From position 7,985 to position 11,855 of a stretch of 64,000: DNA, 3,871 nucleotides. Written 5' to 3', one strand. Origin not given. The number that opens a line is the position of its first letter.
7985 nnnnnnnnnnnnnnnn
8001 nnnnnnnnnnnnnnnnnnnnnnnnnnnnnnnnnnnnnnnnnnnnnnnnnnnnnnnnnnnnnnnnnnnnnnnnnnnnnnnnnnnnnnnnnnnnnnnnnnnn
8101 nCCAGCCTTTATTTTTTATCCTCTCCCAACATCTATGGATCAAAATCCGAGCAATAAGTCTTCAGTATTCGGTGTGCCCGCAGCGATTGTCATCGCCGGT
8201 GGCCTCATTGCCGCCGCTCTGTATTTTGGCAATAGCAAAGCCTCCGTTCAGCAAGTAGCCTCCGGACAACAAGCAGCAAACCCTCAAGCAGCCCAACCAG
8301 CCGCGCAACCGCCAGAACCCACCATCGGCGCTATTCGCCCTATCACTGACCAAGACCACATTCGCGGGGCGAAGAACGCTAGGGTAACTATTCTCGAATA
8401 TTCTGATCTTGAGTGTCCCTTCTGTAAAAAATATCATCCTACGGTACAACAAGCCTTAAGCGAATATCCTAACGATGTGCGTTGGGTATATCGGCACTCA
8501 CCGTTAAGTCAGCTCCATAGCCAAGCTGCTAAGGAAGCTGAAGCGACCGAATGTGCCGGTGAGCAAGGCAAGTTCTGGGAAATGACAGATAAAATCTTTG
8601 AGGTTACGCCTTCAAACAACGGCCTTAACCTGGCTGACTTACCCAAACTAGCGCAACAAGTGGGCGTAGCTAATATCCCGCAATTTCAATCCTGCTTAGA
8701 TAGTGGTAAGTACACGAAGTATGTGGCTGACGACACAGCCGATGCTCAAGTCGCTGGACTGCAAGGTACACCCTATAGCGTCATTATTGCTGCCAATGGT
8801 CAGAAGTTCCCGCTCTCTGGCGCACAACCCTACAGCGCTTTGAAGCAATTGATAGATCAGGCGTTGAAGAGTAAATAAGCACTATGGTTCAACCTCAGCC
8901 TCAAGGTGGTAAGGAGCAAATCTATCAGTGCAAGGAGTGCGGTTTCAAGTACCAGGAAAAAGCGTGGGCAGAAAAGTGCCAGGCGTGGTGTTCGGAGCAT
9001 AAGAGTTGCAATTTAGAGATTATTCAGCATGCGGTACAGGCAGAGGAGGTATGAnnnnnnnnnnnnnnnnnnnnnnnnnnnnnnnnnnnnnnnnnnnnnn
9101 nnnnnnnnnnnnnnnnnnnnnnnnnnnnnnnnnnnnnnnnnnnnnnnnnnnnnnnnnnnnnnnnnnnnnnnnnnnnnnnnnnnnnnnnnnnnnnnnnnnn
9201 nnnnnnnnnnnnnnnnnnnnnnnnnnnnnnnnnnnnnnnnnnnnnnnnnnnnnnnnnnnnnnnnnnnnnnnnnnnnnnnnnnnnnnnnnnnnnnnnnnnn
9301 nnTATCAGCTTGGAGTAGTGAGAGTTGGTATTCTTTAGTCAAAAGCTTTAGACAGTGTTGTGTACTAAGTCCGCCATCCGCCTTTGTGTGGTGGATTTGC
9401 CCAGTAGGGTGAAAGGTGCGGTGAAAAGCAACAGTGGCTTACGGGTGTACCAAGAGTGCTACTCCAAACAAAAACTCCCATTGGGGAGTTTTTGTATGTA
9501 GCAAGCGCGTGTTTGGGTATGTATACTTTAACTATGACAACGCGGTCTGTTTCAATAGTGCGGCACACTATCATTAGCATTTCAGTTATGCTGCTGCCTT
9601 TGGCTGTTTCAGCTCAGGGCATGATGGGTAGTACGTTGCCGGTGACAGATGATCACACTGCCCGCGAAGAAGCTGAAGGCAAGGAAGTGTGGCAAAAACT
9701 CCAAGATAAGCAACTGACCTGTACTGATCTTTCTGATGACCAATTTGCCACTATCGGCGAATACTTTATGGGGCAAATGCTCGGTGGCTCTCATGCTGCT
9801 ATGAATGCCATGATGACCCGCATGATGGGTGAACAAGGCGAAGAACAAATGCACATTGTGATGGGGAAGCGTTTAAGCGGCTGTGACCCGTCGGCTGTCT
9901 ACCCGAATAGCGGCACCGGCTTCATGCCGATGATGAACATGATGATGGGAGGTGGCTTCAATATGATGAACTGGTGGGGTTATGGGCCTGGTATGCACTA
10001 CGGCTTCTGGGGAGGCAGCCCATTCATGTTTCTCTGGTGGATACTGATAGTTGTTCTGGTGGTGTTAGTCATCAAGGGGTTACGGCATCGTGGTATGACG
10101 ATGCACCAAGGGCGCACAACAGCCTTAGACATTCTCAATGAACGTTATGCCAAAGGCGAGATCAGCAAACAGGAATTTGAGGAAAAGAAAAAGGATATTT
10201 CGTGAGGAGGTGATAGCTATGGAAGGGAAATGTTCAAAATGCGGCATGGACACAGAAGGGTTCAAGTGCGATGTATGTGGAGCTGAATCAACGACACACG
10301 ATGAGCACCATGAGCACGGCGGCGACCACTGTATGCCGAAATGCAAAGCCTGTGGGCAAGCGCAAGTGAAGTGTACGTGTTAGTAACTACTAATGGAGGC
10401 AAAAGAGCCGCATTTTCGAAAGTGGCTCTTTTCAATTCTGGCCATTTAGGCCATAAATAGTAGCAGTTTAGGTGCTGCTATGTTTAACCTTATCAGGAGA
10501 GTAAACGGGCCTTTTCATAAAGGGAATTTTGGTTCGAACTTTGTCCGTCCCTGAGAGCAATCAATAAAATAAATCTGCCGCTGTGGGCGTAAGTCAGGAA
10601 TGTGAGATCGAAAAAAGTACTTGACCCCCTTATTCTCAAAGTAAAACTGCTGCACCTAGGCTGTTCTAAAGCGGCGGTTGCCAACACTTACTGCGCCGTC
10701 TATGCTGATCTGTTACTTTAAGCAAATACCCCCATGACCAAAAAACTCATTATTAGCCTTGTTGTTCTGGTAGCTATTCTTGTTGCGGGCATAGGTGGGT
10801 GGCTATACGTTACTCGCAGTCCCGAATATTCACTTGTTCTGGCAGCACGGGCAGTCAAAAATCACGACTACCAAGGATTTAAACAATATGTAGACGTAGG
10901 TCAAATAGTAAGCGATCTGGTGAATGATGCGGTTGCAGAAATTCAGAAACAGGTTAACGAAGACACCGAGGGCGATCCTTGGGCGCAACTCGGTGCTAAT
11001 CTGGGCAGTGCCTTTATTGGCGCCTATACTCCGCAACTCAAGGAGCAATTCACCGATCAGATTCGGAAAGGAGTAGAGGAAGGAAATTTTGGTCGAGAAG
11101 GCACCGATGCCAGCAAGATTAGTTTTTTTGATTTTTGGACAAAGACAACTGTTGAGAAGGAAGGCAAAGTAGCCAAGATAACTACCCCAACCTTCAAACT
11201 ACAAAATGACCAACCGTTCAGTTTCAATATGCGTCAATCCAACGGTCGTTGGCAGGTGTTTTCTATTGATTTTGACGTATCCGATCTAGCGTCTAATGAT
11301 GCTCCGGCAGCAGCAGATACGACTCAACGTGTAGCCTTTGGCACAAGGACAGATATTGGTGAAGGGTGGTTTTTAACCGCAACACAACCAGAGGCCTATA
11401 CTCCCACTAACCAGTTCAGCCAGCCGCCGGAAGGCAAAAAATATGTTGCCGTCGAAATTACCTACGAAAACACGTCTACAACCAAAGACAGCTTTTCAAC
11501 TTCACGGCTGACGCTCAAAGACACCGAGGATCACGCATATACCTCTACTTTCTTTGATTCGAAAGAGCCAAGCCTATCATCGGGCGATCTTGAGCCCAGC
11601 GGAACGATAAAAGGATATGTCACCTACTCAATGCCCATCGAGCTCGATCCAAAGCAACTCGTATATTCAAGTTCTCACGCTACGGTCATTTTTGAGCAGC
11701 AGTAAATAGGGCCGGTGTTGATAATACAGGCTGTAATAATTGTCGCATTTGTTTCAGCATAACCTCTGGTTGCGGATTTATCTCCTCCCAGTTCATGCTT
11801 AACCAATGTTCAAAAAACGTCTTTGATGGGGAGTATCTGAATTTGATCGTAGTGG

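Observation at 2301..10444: Copper homeostasis island with non-canonical components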

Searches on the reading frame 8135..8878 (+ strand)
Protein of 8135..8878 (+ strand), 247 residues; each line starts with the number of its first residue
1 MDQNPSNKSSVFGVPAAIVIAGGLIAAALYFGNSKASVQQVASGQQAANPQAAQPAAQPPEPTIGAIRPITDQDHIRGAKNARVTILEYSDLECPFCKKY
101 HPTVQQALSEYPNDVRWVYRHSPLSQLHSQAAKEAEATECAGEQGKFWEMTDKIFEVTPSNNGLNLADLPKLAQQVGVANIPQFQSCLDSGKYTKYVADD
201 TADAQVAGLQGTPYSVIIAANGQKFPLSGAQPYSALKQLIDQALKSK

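Call 3: search_protein_families(library=pfam, proteins=[window:8135-8878:+], max_evalue=0.01)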
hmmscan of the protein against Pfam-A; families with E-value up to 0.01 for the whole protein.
window:8135-8878:+ (247 aa): 4 families
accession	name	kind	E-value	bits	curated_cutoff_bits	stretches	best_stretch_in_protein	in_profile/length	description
PF13462.12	Thioredoxin_4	-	1.7e-22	80.8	23.2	1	72-241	3-164/165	Thioredoxin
PF01323.26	DSBA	-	4.1e-15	56.5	25.6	1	85-240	1-190/191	DSBA-like thioredoxin domain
PF13098.12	Thioredoxin_2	-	3.8e-06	27.6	27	1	80-239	3-103/104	Thioredoxin-like domain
PF00085.26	Thioredoxin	-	0.00049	20.5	23.5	0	81-116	17-52/103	Thioredoxin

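Call 4: search_protein_families(library=ncbifam, proteins=[window:8135-8878:+], max_evalue=0.01)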
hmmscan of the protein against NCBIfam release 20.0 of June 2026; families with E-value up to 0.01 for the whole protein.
window:8135-8878:+ (247 aa): 2 families
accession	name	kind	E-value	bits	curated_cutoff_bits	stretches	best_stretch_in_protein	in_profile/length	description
NF041057.1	Rcas_1661_fam_Se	equivalog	6.4e-26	91.4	190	1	41-242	45-246/247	Rcas_1661 family thioredoxin-like (seleno)lipoprotein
NF008129.0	PRK10877.1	equivalog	6.4e-07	28.9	215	1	79-183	104-205/237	bifunctional protein-disulfide isomerase/oxidoreductase DsbC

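Call 90: search_solved_structures(query=window:8135-8878:+, max_evalue=0.001)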
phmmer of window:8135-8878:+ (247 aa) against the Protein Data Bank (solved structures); distinct sequences matched with E-value up to 0.001: 22.
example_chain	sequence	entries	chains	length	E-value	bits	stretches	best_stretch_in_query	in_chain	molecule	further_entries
4n30_A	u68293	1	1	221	1e-17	67.8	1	75-241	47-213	Protein disulfide isomerase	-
4pwo_A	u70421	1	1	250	8.2e-14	55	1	77-245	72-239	DsbA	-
4pwp_A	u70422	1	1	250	1.9e-13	53.8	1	77-245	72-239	DsbA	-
7unn_A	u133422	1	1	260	2.6e-13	53.3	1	77-245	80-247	Thioredoxin domain-containing protein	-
7uno_A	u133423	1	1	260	6.3e-12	48.8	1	77-245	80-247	Thioredoxin domain-containing protein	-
3gyk_A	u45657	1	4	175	1.1e-10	44.8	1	77-220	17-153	27kDa outer membrane protein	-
3f4r_A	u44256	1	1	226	1.3e-09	41.3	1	61-217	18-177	Putative uncharacterized protein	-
3f4s_A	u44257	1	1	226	4.9e-09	39.4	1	61-215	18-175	Putative uncharacterized protein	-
7rgv_A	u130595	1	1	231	6.4e-08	35.7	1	43-217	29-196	Thioredoxin domain-containing protein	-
3f4t_A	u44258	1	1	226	1.1e-07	34.9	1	61-217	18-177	Putative uncharacterized protein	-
5cnw_A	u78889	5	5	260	3.2e-07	33.4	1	140-238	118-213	FrnE protein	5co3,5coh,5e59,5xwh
5cp1_A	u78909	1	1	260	3.2e-07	33.4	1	140-238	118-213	FrnE protein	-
4gxz_A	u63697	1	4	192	3.8e-07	33.2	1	78-245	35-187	Suppression of copper sensitivity protein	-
6nen_A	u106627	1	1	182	1.5e-06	31.2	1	78-217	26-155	Copper resistance protein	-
6mhh_A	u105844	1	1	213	2.1e-06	30.8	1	78-217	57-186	Metal resistance protein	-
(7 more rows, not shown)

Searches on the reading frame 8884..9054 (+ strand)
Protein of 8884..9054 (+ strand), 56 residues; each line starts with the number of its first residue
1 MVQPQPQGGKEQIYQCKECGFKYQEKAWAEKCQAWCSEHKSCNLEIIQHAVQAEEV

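Call 3: search_protein_families(library=pfam, proteins=[window:8884-9054:+], max_evalue=0.01)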
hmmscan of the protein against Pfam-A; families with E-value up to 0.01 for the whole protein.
window:8884-9054:+ (56 aa): 0 families

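Call 4: search_protein_families(library=ncbifam, proteins=[window:8884-9054:+], max_evalue=0.01)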
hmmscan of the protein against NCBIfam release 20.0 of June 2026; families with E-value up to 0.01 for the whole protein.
window:8884-9054:+ (56 aa): 0 families

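Call 30: search_protein_families(library=pfam, proteins=[window:8884-9054:+], max_evalue=10)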
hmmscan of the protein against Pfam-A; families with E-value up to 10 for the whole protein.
window:8884-9054:+ (56 aa): 3 families
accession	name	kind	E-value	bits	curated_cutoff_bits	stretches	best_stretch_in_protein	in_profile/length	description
PF07502.20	MANEC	-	0.024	15.3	25.5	1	26-52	33-59/89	MANEC domain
PF13878.12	zf-C2H2_3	-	0.053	13.8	27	1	10-25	13-25/40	zinc-finger of acetyl-transferase ESCO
PF18073.7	Zn_ribbon_LapB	-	1.7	8.9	25.7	1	14-35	1-23/28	Rubredoxin metal binding domain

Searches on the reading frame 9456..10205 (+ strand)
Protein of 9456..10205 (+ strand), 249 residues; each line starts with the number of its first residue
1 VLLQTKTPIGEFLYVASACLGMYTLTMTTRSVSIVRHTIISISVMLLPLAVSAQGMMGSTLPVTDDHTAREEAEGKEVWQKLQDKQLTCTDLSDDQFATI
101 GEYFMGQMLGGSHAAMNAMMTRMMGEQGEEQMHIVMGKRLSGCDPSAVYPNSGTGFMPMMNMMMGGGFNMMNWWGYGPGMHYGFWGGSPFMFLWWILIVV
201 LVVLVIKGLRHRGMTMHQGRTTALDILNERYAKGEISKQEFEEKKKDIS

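Call 3: search_protein_families(library=pfam, proteins=[window:9456-10205:+], max_evalue=0.01)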
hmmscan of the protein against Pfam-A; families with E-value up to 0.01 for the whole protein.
window:9456-10205:+ (249 aa): 1 family
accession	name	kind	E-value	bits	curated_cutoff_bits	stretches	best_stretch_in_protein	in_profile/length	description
PF09851.14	SHOCT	-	1.3e-09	37.9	27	1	222-248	1-27/28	Short C-terminal domain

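Call 4: search_protein_families(library=ncbifam, proteins=[window:9456-10205:+], max_evalue=0.01)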
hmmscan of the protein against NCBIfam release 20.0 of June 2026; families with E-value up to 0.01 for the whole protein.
window:9456-10205:+ (249 aa): 0 families

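Call 30: search_protein_families(library=pfam, proteins=[window:9456-10205:+], max_evalue=10)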
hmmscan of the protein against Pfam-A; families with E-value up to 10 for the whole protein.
window:9456-10205:+ (249 aa): 7 families
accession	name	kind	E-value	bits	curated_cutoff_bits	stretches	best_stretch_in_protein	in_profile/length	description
PF09851.14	SHOCT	-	1.3e-09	37.9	27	1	222-248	1-27/28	Short C-terminal domain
PF08044.16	DUF1707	-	0.01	16.3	27.6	1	220-244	8-32/53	DUF1707 SHOCT-like domain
PF05120.17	GvpG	-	0.026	15.1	30.6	1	223-247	36-60/67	Gas vesicle protein G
PF14316.11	DUF4381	-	0.19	12.5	27.2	1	189-231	16-59/145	Domain of unknown function (DUF4381)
PF18495.6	VbhA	-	0.27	11.7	25.9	1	227-242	26-41/47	Antitoxin VbhA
PF08999.15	SP_C-Propep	-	1.6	9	25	1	195-222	42-69/96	Surfactant protein C, N terminal propeptide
PF04503.18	SSDP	-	1.8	9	27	1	111-167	120-176/291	Single-stranded DNA binding protein, SSDP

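Call 71: find_homologous_proteins(query=window:9456-10205:+, max_evalue=0.001)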
Query window:9456-10205:+ (249 aa): 1923 proteins with E <= 0.001 among 2286 candidates; the best 120 are listed.
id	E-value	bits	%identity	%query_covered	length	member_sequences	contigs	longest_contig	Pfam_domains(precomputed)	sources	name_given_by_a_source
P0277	1.5e-87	311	68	86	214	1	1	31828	PF09851.15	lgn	-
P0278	2.1e-85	304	69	83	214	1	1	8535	PF09851.15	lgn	-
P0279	5.2e-84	299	71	78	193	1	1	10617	PF09851.15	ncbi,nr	ncbi:MAG: SHOCT domain-containing protein, partial [bacterium]|nr:SHOCT domain-containing protein [b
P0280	1.9e-83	298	66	85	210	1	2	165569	PF09851.15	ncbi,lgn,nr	ncbi:MAG: SHOCT domain-containing protein [Candidatus Andersenbacteria bacterium]|nr:SHOCT domain-co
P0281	1.4e-82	295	67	85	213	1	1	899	PF09851.15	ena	-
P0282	7.7e-82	292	59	84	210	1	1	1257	PF09851.15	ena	-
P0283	9.1e-82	292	62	87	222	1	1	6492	PF09851.15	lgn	-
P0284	4.9e-81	290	60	88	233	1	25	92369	PF09851.15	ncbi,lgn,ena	-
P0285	2.2e-78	281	64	83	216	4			PF09851.15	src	-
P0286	3.0e-78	281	60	90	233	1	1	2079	PF09851.15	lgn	-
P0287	1.5e-77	278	62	87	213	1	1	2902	PF09851.15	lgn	-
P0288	1.6e-77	278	63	89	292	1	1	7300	PF09851.15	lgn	-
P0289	5.3e-77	277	57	92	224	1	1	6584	PF09851.15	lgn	-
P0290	2.5e-74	268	57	88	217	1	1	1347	PF09851.15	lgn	-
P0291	3.8e-74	267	60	78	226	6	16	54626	PF09851.15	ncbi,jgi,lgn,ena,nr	ncbi:MAG: Membrane protein-like protein [Parcubacteria group bacterium GW2011_GWA2_45_14]|nr:MAG: Me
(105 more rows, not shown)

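Call 72: find_encoding_contigs(protein=P0284, flank=6000, max_places=3)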
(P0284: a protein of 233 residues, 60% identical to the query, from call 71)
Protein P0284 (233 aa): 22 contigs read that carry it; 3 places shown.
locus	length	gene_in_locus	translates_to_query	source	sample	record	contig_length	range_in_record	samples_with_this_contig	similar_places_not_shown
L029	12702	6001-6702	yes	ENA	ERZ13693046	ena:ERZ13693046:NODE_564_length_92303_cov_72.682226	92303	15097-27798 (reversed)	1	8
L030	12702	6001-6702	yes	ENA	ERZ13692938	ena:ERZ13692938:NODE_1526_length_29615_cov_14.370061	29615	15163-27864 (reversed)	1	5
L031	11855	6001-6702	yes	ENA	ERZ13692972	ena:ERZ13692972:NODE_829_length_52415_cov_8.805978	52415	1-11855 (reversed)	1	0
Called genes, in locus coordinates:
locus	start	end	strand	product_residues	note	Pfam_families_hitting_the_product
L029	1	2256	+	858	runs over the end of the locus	PF02463:SMC_N, PF13304:AAA_21 (faint)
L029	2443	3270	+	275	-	PF01551:Peptidase_M23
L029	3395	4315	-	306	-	PF02195:ParB_N, PF17762:HTH_ParB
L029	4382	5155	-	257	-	PF04542:Sigma70_r2, PF08281:Sigma70_r4_2 (faint), PF04545:Sigma70_r4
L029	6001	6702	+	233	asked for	PF09851:SHOCT (weak)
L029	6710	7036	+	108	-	PF02635:DsrE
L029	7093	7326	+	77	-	-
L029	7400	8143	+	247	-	PF12120:Arr-ms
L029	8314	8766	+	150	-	-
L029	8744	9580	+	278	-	PF01734:Patatin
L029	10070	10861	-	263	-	PF01501:Glyco_transf_8 (weak)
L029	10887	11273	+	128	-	PF00293:NUDIX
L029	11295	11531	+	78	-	-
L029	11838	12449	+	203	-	-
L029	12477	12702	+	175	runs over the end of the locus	-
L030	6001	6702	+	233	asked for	PF09851:SHOCT (weak)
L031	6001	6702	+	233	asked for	PF09851:SHOCT (weak)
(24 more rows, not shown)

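Call 73: find_encoding_contigs(protein=P0291, flank=6000, max_places=3)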
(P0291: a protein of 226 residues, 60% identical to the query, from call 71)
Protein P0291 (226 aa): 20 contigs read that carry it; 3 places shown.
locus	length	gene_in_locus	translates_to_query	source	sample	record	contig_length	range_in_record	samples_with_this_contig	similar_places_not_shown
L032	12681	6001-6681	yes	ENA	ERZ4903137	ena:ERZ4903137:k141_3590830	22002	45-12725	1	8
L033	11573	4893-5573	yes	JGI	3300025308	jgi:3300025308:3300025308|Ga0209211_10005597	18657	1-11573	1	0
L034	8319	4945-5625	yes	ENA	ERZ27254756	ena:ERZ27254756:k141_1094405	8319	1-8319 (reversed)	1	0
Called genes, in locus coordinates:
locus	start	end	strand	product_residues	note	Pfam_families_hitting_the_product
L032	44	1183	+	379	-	PF13808:DDE_Tnp_1_assoc, PF01609:DDE_Tnp_1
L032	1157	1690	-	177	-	-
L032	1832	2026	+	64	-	-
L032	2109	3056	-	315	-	PF13737:DDE_Tnp_1_5, PF01609:DDE_Tnp_1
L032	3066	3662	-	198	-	-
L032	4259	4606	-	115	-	-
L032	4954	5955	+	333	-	-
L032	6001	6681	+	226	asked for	PF09851:SHOCT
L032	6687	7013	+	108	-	PF02635:DsrE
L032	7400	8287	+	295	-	PF13229:Beta_helix, PF05048:NosD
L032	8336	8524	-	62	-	-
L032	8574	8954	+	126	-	PF13847:Methyltransf_31, PF08241:Methyltransf_11 (faint)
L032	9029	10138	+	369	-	PF01180:DHO_dh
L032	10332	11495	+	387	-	-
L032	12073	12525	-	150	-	PF01934:HepT-like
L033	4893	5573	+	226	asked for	PF09851:SHOCT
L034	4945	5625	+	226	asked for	PF09851:SHOCT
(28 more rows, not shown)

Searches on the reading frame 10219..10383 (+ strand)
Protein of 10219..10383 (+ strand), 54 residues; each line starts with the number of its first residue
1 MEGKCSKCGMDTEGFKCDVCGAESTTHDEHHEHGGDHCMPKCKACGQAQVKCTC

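Call 30: search_protein_families(library=pfam, proteins=[window:10219-10383:+], max_evalue=10)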
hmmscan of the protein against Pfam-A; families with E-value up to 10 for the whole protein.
window:10219-10383:+ (54 aa): 8 families
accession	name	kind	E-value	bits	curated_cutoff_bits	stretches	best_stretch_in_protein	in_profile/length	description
PF19750.4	DUF6237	-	0.024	15.2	25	1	5-30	8-33/90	Family of unknown function (DUF6237)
PF18073.7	Zn_ribbon_LapB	-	0.062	13.4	25.7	1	15-26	1-12/28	Rubredoxin metal binding domain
PF22082.2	TtuA_LIM_N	-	0.11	13.1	27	1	16-24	1-9/26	2-thiouridine synthetase TtuA, N-terminal LIM domain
PF19335.5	HMBD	-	0.22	12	23.6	2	3-11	16-24/28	Heavy metal binding domain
PF23783.1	Zn_ribbon_TiaS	-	0.4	10.9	27.3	1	5-27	4-32/41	TiaS C-terminal zinc ribbon domain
PF05191.20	ADK_lid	-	1.7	9.1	26.6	1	16-23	23-30/36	Adenylate kinase, active site lid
PF06397.17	Desulfoferrod_N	-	3.7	7.7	23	1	13-22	5-14/36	Desulfoferrodoxin, N-terminal domain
PF09723.15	Zn_ribbon_8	-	6.6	7.3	34.4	1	15-50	6-37/41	Zinc ribbon domain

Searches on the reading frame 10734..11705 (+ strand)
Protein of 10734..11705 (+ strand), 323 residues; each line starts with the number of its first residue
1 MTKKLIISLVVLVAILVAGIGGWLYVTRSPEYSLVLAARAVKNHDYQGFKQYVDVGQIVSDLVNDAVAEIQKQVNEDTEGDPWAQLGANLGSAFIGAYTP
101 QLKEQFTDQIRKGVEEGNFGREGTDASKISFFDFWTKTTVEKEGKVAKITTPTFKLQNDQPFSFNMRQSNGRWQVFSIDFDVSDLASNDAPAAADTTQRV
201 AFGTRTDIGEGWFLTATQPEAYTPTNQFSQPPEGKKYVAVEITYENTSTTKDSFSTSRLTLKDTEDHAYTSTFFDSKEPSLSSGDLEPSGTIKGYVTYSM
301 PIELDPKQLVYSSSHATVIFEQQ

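Call 10: search_protein_families(library=pfam, proteins=[window:10734-11705:+], max_evalue=0.01)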
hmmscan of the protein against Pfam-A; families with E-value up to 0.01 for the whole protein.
window:10734-11705:+ (323 aa): 3 families
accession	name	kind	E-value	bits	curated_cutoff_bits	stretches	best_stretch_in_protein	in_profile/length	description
PF11611.13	DUF4352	-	1.1e-12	48.7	25.9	1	225-314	25-115/122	Domain of unknown function (DUF4352)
PF11159.13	DUF2939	-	2.1e-05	25.2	24.8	1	23-97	5-79/93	Protein of unknown function (DUF2939)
PF16729.10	DUF5067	-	0.0028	18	27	1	228-301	35-114/126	Domain of unknown function (DUF5067)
